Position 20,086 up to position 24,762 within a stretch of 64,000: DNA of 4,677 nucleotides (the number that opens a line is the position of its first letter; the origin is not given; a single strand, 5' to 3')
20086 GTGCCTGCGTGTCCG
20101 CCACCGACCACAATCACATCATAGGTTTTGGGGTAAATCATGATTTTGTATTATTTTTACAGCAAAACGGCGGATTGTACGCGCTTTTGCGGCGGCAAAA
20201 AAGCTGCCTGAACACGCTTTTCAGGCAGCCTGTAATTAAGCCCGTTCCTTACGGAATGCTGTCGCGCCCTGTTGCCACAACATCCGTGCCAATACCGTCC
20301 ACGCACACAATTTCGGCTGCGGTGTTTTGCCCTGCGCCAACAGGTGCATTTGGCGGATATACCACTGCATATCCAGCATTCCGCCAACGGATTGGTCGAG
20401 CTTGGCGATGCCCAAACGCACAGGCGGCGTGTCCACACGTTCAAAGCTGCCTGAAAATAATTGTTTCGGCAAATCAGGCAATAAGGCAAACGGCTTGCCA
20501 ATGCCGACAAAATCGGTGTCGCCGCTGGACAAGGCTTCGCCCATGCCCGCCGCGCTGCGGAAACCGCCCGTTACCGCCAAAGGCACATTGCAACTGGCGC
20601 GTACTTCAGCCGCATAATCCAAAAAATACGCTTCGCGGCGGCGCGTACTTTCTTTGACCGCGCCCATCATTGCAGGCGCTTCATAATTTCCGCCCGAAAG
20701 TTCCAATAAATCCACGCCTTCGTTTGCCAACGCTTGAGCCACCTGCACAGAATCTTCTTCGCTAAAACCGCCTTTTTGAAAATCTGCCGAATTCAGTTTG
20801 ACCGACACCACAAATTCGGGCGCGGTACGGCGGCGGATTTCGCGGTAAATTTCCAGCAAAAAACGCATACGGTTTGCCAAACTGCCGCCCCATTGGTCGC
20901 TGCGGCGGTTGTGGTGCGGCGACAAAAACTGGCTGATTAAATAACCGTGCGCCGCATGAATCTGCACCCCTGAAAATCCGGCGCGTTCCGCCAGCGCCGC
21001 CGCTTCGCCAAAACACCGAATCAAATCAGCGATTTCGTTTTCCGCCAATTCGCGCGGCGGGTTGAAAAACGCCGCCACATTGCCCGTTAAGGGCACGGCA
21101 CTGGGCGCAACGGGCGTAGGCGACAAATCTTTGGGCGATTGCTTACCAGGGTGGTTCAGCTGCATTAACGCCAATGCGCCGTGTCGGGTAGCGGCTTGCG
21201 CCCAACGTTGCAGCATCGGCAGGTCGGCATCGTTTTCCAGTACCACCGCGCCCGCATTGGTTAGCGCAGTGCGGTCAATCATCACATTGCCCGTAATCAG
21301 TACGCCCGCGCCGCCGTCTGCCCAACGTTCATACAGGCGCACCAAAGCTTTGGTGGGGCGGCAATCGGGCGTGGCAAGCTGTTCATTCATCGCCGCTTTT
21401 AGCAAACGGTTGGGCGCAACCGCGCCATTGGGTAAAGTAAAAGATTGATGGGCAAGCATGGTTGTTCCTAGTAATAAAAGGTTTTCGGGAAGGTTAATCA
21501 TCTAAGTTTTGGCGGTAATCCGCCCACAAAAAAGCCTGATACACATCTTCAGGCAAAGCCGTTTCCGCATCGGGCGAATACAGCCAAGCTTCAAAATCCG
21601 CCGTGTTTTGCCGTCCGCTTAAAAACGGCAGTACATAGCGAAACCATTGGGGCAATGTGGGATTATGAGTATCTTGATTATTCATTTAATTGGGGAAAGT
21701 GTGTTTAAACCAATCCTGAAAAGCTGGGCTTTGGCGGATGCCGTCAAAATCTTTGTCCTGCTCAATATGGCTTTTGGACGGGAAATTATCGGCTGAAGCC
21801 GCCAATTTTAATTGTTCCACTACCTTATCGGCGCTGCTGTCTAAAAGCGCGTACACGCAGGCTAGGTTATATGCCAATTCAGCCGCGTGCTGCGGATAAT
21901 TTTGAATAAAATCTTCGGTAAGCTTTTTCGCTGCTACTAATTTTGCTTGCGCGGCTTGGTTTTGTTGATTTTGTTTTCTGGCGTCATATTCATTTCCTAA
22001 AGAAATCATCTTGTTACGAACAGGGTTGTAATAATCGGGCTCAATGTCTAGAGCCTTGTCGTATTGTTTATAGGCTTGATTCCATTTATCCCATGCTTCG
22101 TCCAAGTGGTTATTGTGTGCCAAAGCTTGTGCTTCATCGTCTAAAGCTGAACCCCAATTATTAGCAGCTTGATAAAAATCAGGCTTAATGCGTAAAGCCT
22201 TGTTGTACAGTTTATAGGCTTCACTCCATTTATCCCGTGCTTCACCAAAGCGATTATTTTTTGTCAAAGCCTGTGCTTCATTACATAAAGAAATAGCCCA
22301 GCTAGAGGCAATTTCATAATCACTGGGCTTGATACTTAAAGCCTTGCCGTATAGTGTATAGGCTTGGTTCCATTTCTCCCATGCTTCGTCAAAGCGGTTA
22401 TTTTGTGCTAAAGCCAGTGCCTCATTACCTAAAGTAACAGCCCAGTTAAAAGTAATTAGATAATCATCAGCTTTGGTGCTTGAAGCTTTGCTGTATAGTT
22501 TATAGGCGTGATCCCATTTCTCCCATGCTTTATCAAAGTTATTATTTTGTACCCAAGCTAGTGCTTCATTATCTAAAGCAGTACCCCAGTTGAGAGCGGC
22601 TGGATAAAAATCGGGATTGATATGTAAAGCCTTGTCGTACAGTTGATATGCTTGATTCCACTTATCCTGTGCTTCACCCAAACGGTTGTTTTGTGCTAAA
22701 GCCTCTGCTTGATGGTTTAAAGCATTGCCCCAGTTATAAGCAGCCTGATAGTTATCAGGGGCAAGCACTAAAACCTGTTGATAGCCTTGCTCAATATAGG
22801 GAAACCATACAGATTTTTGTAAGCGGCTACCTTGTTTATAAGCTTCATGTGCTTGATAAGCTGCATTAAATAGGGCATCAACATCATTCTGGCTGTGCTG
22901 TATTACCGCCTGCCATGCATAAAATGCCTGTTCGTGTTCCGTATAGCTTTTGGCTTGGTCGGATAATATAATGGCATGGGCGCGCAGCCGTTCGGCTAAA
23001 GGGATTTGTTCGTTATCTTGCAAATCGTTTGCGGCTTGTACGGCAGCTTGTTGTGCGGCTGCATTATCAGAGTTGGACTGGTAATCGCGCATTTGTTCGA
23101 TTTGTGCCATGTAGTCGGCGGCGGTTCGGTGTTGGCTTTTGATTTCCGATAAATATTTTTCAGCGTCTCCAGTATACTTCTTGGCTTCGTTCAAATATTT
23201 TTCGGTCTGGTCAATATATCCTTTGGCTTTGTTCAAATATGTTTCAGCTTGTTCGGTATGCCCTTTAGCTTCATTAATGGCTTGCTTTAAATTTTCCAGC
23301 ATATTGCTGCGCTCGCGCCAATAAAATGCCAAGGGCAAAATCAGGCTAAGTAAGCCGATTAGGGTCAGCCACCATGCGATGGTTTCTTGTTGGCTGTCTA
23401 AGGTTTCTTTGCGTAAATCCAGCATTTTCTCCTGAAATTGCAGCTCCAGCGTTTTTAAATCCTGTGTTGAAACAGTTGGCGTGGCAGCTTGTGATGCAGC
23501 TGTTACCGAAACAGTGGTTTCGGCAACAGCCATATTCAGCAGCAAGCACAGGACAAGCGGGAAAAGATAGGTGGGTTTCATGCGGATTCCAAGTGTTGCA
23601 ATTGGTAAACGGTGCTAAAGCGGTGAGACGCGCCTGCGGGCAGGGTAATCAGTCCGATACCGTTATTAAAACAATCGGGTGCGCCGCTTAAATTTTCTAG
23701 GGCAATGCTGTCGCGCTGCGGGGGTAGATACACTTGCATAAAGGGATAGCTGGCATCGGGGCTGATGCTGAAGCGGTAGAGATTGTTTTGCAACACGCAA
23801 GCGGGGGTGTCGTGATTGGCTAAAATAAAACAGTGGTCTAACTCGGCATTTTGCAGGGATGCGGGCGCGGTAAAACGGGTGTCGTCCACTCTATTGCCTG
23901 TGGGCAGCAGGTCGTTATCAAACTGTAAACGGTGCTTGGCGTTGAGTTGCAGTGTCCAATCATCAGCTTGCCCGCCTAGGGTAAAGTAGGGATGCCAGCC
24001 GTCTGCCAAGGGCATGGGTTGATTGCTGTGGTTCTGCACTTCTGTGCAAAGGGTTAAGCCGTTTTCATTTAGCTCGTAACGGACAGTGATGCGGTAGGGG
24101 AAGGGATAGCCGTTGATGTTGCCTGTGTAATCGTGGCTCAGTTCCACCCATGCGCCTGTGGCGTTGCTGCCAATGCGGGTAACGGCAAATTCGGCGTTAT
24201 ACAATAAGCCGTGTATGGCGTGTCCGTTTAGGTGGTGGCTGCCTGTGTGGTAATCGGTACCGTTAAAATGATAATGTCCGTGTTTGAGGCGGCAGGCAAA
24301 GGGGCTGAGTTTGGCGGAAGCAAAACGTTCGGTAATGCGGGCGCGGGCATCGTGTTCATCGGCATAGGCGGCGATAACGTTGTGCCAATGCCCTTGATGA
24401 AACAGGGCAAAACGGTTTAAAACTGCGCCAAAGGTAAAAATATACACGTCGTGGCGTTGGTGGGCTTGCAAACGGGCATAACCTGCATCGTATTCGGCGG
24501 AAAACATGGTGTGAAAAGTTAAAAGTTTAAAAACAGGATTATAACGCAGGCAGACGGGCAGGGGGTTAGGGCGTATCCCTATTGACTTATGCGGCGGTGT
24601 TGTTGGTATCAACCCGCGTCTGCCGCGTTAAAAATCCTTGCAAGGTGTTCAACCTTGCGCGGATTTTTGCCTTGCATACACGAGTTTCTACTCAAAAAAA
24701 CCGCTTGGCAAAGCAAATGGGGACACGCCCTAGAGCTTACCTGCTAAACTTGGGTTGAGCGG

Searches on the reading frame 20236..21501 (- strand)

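Call 105: search_protein_families(library=pfam, proteins=[window:20236-21501:-], max_evalue=0.001)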
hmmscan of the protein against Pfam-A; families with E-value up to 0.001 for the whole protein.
window:20236-21501:- (421 aa): 1 family
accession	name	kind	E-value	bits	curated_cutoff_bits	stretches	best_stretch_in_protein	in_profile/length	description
PF00724.26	Oxidored_FMN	-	1.7e-50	172.7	27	1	31-348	15-335/342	NADH:flavin oxidoreductase / NADH oxidase family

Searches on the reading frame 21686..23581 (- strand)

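Call 105: search_protein_families(library=pfam, proteins=[window:21686-23581:-], max_evalue=0.001)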
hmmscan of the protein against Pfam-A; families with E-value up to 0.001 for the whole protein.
window:21686-23581:- (631 aa): 3 families
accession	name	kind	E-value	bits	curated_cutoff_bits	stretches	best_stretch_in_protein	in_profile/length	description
PF00515.34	TPR_1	-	1e-07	31.9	27.8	0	304-325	13-34/34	Tetratricopeptide repeat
PF07719.23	TPR_2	-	4.8e-06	26.7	27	0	431-460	3-32/34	Tetratricopeptide repeat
PF13414.12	TPR_11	-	2.3e-05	24.4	26.8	0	450-479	8-37/42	TPR repeat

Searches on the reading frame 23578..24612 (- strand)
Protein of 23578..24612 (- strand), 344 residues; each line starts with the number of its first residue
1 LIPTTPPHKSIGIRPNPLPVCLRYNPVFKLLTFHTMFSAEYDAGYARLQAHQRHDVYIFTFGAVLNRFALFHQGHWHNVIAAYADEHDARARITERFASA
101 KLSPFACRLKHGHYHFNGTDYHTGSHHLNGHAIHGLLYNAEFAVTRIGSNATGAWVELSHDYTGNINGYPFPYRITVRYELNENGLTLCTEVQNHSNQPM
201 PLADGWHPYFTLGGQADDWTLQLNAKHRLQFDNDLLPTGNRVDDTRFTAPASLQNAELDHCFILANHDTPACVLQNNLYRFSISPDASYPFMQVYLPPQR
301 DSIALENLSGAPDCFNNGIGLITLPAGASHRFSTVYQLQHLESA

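Call 105: search_protein_families(library=pfam, proteins=[window:23578-24612:-], max_evalue=0.001)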
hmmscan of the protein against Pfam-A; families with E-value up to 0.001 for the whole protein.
window:23578-24612:- (344 aa): 1 family
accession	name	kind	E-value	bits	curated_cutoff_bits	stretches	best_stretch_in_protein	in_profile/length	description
PF01263.26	Aldose_epim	-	8.4e-39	134.2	27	1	50-337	7-299/299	Aldose 1-epimerase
